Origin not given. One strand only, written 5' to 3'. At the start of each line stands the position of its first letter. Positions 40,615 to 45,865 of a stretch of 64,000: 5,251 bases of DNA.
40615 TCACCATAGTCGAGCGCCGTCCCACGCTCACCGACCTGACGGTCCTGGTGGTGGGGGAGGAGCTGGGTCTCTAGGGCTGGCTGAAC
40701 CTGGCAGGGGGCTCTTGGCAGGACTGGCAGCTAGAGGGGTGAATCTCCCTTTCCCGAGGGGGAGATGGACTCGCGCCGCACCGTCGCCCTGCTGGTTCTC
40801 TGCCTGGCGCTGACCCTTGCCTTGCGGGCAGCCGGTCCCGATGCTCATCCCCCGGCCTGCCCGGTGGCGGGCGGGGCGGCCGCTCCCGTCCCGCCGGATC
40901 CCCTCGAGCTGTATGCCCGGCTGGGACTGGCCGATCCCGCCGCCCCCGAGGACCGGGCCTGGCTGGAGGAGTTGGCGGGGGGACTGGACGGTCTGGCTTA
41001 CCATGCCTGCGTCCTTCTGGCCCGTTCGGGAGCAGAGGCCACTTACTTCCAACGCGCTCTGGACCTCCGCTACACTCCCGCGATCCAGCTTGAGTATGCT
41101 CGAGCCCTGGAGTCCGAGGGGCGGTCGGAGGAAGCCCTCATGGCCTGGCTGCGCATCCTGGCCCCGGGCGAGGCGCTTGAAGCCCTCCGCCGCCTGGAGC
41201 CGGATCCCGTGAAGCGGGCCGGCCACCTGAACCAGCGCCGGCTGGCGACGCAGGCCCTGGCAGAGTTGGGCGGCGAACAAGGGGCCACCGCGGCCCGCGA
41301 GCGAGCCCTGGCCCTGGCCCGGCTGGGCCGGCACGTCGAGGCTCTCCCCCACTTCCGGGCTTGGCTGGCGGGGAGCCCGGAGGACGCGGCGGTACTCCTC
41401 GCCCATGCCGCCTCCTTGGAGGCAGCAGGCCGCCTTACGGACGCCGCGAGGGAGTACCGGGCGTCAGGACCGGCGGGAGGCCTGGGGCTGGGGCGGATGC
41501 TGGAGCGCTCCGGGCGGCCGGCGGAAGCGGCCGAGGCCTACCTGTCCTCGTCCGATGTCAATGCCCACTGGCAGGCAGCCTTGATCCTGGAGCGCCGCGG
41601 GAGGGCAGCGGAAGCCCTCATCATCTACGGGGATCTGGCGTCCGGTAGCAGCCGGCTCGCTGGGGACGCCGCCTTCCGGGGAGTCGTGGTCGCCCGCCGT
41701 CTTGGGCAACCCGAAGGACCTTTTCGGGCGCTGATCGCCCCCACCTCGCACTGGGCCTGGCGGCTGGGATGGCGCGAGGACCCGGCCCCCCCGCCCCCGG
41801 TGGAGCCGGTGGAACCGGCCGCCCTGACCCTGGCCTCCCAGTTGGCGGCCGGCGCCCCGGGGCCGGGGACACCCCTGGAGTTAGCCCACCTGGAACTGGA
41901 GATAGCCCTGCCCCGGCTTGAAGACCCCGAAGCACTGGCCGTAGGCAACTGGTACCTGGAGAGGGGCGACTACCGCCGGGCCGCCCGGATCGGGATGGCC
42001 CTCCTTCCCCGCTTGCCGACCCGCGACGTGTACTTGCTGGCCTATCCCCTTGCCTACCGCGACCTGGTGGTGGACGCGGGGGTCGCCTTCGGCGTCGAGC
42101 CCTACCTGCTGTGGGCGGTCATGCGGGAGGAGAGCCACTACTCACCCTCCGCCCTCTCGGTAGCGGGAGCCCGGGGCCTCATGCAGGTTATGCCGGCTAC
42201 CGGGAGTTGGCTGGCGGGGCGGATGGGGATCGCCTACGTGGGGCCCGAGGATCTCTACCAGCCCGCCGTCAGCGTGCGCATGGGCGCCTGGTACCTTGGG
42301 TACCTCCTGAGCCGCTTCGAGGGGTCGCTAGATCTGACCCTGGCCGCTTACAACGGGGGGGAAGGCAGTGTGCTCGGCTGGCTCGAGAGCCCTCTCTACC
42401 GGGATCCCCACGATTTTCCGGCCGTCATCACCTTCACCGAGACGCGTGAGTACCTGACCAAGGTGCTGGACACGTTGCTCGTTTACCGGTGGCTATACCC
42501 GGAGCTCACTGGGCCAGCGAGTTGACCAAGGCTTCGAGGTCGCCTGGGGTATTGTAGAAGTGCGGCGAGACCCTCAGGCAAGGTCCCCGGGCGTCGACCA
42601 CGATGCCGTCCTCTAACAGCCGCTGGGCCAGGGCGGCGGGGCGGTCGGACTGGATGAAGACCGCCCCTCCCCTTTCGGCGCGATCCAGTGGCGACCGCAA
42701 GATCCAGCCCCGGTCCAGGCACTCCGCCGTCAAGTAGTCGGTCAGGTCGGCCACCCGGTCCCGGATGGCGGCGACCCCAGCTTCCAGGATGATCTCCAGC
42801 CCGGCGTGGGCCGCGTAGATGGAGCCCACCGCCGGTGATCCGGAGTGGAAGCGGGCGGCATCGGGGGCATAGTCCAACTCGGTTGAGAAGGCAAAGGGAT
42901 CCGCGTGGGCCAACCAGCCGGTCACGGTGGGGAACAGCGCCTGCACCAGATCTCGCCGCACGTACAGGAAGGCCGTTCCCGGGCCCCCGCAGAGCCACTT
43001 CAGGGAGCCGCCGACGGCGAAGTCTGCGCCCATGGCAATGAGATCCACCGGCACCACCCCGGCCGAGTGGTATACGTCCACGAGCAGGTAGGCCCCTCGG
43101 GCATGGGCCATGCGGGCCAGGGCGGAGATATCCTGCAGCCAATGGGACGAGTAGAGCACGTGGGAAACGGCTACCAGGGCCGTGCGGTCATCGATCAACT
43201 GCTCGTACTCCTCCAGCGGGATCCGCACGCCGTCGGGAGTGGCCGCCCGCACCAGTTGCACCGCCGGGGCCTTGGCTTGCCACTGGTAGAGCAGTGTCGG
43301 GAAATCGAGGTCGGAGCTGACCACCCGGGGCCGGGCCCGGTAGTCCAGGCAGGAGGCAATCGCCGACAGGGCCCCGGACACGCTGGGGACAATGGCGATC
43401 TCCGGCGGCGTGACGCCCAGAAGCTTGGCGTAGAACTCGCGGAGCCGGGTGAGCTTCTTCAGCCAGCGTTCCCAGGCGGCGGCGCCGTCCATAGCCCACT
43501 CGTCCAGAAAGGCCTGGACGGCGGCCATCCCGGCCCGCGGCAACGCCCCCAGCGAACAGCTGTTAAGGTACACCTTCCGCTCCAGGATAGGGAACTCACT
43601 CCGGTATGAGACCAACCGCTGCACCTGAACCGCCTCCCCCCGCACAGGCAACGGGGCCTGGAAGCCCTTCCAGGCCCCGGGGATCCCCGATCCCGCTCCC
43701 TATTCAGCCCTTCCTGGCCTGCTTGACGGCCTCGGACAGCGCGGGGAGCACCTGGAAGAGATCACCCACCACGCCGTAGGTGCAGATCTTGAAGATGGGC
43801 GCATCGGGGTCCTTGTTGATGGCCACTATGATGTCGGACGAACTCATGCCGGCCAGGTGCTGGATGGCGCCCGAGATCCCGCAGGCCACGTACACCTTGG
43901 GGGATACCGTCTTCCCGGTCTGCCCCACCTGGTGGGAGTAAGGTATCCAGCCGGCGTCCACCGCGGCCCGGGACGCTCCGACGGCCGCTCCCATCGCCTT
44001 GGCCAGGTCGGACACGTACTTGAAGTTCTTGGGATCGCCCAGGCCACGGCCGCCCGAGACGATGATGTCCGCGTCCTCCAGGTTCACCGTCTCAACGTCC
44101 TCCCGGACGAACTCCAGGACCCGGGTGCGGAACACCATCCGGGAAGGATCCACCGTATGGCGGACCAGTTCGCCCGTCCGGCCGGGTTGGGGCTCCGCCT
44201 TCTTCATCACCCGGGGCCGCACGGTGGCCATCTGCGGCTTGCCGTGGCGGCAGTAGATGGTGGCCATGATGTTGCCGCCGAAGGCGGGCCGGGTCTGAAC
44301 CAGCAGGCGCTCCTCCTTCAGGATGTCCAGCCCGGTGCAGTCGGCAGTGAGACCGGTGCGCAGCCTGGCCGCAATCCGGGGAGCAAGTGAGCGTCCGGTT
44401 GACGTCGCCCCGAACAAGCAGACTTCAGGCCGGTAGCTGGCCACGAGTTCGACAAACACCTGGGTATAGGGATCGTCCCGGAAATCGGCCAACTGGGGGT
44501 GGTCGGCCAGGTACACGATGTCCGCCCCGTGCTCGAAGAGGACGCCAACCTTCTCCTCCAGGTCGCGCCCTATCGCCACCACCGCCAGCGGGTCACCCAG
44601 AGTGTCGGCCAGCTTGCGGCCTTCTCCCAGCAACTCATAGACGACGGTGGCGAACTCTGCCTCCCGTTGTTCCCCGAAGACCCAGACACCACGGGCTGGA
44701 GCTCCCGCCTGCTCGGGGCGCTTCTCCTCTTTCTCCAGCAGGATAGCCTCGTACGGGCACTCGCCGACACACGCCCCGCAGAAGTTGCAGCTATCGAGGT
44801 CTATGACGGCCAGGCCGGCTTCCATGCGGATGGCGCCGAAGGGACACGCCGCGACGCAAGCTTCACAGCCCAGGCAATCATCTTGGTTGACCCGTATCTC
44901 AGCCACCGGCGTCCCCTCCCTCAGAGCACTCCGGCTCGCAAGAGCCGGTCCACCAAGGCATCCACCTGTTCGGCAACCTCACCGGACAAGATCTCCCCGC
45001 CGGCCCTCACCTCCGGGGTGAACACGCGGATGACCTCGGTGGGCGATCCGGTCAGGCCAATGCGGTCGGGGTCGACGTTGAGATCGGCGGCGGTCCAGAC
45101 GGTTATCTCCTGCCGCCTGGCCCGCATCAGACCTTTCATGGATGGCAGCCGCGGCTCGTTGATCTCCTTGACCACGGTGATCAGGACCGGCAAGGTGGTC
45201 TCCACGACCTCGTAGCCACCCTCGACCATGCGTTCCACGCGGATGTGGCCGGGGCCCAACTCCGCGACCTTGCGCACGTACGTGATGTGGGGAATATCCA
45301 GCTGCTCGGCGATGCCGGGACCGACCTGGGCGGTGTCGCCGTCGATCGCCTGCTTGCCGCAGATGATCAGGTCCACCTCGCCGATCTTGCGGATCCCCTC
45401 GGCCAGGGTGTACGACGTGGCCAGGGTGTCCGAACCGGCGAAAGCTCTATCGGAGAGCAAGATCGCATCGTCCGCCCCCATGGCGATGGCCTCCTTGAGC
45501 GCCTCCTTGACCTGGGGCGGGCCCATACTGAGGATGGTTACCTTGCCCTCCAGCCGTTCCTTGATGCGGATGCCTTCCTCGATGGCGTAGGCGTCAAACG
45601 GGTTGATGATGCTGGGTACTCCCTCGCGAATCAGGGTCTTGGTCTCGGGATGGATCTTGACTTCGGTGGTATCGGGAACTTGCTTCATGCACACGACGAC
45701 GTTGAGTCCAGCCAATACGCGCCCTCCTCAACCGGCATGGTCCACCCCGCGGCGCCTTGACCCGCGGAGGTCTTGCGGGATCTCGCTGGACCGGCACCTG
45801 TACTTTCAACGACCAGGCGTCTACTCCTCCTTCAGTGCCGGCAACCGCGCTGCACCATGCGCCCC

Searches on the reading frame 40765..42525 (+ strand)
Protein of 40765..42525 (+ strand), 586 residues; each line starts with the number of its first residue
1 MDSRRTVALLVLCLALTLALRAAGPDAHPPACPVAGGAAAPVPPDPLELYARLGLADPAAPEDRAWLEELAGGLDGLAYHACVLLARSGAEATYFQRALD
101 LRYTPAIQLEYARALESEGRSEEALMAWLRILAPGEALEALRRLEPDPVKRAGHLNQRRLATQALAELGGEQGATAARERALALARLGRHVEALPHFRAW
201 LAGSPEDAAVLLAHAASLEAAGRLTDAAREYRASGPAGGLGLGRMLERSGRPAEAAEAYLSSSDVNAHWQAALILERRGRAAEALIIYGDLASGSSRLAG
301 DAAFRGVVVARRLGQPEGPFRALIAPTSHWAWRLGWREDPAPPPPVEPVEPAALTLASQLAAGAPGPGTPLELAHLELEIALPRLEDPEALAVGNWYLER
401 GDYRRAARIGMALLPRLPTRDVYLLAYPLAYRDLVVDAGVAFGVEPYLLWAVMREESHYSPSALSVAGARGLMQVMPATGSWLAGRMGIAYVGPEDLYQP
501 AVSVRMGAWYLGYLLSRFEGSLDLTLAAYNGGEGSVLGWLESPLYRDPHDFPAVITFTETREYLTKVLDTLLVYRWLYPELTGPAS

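Call 89: search_protein_families(library=pfam, proteins=[window:40765-42525:+], max_evalue=0.00001)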
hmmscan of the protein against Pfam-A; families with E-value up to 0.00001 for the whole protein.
window:40765-42525:+ (586 aa): 3 families
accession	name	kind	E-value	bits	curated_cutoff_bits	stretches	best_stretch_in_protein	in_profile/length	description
PF01464.25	SLT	-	5.2e-26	90.9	21.3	1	438-542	6-107/117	Transglycosylase SLT domain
PF13432.12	TPR_16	-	2.4e-06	28.3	32.7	0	160-208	19-65/65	Tetratricopeptide repeat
PF13428.12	TPR_14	-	7e-06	26.7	23.5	0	176-215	3-42/44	Tetratricopeptide repeat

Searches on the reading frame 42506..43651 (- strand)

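Call 90: search_protein_families(library=pfam, proteins=[window:42506-43651:-], max_evalue=0.00001)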
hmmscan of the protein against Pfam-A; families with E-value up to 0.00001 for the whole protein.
window:42506-43651:- (381 aa): 2 families
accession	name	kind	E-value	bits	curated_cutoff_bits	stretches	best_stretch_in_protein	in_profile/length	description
PF00266.25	Aminotran_5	-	1.5e-30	106.9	21.5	1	37-359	11-342/371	Aminotransferase class-V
PF22580.2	KYNU_C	-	5.6e-09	36.3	27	1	296-379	1-90/90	Kynureninase C-terminal domain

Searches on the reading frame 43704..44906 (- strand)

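Call 90: search_protein_families(library=pfam, proteins=[window:43704-44906:-], max_evalue=0.00001)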
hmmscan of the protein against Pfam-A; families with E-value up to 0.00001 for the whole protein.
window:43704-44906:- (400 aa): 11 families
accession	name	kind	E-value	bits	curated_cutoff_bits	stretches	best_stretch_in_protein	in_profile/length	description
PF01012.27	ETF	-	1.3e-45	155.8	26.7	1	74-254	1-180/181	Electron transfer flavoprotein domain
PF00766.25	ETF_alpha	-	9.9e-39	131.6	27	1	275-355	1-81/81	Electron transfer flavoprotein FAD-binding domain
PF00037.32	Fer4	-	3.8e-15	55.4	21.1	2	5-27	2-24/24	4Fe-4S binding domain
PF12837.12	Fer4_6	-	6.5e-11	42.1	25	1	4-26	2-24/24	4Fe-4S binding domain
PF12838.12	Fer4_7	-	8.5e-11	42.6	27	1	11-54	2-52/52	4Fe-4S dicluster domain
PF13237.11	Fer4_10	-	1.2e-10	41.6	25.5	1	4-51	2-53/53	4Fe-4S dicluster domain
PF13187.11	Fer4_9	-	1.3e-08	35.2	27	1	11-55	2-52/52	4Fe-4S dicluster domain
PF12797.12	Fer4_2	-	2.2e-08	33.9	24.5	0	4-23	3-22/22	4Fe-4S binding domain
PF14697.11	Fer4_21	-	5.5e-08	33.3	35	0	4-28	34-59/59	4Fe-4S dicluster domain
PF13484.11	Fer4_16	-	2.8e-07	31.7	30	0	11-29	2-20/66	4Fe-4S double cluster binding domain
PF13183.11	Fer4_8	-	8.1e-06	26.7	27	0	37-55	2-17/68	4Fe-4S dicluster domain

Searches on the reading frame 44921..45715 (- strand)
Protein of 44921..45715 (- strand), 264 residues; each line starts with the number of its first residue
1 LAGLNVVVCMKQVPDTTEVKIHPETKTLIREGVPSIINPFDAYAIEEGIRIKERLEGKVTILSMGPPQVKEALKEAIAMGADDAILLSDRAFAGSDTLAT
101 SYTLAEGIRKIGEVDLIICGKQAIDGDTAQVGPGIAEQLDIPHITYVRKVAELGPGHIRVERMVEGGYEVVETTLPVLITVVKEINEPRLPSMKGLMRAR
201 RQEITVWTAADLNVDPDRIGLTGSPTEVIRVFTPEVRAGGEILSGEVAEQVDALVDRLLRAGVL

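Call 90: search_protein_families(library=pfam, proteins=[window:44921-45715:-], max_evalue=0.00001)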
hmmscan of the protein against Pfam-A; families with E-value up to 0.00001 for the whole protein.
window:44921-45715:- (264 aa): 1 family
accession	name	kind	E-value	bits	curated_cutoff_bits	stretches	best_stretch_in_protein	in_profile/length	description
PF01012.27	ETF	-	4.6e-51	173.6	26.7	1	27-211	3-180/181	Electron transfer flavoprotein domain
